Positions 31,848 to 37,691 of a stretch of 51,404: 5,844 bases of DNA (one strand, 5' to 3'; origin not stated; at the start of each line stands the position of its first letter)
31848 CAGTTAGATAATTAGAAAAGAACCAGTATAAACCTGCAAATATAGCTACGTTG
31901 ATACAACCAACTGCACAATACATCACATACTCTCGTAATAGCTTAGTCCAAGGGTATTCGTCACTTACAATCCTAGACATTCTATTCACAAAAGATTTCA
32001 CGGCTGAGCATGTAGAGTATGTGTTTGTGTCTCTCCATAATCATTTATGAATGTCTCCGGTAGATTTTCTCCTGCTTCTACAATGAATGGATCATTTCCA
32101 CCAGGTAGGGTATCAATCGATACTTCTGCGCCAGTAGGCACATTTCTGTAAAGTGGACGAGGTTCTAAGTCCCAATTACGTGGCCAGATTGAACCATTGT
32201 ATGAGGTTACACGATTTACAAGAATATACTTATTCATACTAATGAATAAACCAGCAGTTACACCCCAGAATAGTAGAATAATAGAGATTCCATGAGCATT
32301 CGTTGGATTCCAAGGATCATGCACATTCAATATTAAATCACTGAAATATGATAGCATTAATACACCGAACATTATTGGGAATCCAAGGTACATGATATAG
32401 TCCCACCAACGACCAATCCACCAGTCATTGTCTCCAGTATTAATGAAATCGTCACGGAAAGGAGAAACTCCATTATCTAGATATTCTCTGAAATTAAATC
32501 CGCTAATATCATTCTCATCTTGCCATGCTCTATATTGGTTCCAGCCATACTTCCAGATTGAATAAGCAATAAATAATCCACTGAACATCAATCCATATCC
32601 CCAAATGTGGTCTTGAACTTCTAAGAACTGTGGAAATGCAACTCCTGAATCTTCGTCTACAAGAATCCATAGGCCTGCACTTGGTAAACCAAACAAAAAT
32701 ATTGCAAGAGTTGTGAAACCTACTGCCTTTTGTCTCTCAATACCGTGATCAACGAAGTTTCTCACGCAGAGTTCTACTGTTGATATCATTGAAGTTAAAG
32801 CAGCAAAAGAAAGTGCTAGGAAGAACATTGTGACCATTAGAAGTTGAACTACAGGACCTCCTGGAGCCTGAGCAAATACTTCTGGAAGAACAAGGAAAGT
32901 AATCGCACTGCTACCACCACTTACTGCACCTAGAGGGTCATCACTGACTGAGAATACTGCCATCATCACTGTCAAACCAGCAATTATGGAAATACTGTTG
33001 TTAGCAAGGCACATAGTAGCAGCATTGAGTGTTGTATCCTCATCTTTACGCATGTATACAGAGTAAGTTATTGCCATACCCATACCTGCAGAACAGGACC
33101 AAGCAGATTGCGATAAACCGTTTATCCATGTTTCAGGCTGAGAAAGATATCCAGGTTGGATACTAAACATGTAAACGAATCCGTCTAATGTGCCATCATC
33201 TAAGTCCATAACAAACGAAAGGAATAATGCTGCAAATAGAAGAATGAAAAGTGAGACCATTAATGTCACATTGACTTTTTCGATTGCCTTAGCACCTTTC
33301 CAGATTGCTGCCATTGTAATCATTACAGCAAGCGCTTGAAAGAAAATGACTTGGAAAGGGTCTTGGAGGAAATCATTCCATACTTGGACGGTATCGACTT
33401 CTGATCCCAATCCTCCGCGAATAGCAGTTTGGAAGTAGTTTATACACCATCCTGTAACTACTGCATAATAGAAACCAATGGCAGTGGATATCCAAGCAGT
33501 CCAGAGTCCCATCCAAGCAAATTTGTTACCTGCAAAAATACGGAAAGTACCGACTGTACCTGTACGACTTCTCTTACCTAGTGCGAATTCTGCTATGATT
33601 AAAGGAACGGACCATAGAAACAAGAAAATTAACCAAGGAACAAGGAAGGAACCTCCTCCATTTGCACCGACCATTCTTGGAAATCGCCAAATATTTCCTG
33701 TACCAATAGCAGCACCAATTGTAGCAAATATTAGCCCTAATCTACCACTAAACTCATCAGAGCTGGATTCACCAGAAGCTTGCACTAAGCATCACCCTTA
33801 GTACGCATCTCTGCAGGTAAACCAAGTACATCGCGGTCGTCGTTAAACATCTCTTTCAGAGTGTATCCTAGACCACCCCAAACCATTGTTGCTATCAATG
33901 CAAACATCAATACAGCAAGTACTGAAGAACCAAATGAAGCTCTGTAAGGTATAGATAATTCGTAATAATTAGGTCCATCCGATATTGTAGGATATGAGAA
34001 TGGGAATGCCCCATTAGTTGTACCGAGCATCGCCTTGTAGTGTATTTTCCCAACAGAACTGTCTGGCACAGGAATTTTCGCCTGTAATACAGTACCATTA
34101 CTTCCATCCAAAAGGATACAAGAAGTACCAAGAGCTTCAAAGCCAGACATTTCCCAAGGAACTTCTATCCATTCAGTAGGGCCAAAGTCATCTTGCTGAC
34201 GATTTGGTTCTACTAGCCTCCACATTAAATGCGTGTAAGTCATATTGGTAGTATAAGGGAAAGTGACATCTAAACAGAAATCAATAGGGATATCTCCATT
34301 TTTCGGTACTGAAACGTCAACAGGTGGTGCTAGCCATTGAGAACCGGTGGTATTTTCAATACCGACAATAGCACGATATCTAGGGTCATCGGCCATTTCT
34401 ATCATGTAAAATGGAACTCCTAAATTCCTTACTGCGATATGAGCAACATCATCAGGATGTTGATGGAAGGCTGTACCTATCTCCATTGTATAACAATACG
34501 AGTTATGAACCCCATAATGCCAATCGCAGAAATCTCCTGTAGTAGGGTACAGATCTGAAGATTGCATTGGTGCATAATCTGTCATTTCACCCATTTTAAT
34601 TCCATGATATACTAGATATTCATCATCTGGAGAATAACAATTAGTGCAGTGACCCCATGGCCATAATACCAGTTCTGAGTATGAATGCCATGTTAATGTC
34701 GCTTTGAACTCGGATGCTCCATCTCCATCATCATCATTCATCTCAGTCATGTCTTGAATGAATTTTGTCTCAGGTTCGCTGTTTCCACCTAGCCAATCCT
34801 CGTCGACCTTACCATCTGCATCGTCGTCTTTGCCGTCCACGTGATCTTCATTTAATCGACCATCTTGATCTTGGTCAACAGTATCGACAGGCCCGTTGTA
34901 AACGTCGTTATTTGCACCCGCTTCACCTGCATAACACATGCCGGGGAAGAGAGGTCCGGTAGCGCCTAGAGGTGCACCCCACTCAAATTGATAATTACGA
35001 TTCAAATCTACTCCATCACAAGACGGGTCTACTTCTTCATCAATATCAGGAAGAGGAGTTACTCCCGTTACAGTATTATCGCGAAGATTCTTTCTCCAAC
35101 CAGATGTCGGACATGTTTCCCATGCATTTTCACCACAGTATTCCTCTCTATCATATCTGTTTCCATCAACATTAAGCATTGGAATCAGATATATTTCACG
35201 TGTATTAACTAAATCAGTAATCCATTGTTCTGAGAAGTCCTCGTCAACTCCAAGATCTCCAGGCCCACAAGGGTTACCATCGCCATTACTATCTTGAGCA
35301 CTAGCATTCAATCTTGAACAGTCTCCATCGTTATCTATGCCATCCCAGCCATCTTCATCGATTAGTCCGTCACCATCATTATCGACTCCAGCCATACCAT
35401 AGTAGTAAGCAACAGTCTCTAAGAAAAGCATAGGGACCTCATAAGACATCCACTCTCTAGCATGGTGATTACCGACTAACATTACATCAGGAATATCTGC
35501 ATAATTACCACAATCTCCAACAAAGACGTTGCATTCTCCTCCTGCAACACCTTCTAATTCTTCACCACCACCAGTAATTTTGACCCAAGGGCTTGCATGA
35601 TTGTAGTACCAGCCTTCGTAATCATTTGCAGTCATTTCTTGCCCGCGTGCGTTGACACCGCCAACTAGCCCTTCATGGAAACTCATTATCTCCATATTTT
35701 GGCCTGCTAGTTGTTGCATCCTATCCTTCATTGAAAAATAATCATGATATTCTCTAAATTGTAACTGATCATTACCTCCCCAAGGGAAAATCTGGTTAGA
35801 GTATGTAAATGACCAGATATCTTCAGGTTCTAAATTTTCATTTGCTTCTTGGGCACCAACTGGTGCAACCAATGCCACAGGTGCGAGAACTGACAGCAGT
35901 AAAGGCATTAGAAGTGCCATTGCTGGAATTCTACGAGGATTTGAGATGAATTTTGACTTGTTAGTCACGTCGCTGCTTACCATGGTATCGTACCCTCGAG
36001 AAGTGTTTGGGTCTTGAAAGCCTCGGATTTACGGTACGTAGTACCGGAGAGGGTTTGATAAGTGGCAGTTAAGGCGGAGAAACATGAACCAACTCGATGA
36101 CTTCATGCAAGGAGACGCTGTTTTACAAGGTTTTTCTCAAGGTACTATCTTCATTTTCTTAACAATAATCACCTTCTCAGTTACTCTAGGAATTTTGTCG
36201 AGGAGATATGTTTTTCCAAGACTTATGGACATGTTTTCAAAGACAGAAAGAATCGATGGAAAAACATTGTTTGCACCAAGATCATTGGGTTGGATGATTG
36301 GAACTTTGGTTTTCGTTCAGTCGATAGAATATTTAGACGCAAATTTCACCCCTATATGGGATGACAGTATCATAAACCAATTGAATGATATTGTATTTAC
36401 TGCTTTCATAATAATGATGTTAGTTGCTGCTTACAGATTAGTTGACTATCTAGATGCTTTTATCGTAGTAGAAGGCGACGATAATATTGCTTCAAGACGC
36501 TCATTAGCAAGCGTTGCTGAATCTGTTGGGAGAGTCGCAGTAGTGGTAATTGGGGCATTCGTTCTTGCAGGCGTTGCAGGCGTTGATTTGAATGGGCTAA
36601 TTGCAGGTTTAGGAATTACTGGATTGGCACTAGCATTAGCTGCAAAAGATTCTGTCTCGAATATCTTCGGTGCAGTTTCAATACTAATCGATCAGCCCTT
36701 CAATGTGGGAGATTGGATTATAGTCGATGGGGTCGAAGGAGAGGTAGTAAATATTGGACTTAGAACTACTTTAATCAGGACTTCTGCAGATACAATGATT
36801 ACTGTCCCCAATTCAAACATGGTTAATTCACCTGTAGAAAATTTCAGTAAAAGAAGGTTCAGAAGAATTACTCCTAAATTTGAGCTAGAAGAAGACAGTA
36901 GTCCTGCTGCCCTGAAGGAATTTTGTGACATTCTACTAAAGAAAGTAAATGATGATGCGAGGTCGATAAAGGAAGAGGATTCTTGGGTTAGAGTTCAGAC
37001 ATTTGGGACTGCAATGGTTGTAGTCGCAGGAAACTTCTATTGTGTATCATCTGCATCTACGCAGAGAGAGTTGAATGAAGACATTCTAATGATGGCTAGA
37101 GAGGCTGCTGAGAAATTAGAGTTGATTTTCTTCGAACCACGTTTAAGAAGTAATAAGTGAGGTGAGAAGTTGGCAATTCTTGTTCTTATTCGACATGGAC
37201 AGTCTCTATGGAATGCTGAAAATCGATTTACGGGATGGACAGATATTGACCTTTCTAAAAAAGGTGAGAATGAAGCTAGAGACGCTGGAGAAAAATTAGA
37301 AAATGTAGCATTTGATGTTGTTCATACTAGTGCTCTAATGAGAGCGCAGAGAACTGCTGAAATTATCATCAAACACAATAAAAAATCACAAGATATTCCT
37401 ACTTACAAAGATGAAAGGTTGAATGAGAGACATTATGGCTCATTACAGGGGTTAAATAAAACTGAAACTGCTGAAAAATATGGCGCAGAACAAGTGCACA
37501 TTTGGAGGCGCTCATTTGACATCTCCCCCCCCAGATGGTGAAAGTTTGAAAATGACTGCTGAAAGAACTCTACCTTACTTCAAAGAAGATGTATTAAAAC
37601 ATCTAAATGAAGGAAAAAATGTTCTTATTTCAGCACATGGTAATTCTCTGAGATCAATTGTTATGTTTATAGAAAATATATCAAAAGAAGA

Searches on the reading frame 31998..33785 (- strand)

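Call 51: search_protein_families(library=pfam, proteins=[window:31998-33785:-], max_evalue=0.001)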
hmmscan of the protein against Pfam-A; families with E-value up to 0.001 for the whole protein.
window:31998-33785:- (595 aa): 1 family
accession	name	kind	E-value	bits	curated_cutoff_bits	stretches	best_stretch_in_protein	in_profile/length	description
PF00209.24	SNF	-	7.8e-48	163.9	27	2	10-125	2-116/524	Sodium:neurotransmitter symporter family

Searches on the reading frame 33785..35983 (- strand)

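Call 51: search_protein_families(library=pfam, proteins=[window:33785-35983:-], max_evalue=0.001)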
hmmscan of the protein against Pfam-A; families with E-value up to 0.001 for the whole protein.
window:33785-35983:- (732 aa): 1 family
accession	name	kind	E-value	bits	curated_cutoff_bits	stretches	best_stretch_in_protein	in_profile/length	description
PF00246.29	Peptidase_M14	-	3.1e-30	106.2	21.6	1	252-504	80-263/286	Zinc carboxypeptidase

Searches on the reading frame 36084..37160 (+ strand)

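Call 51: search_protein_families(library=pfam, proteins=[window:36084-37160:+], max_evalue=0.001)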
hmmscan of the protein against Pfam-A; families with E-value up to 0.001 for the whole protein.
window:36084-37160:+ (358 aa): 2 families
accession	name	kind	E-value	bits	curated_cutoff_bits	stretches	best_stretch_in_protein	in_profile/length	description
PF00924.24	MS_channel_2nd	-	2.8e-22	79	20.2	1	189-256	1-68/68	Mechanosensitive ion channel, beta-domain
PF21088.3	MS_channel_1st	-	0.00065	20.1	23.1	1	150-188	4-42/42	Mechanosensitive ion channel, transmembrane helices 2/3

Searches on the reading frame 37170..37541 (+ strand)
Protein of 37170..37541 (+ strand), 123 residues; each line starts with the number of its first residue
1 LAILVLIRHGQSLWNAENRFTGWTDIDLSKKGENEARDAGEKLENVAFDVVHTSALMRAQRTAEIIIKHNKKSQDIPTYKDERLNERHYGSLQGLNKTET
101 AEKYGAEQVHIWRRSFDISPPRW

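Call 51: search_protein_families(library=pfam, proteins=[window:37170-37541:+], max_evalue=0.001)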
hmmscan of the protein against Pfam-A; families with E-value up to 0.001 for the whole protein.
window:37170-37541:+ (123 aa): 1 family
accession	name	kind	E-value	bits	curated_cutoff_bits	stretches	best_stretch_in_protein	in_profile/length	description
PF00300.27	His_Phos_1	-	1.2e-32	113.6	21.7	1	4-121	1-114/194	Histidine phosphatase superfamily (branch 1)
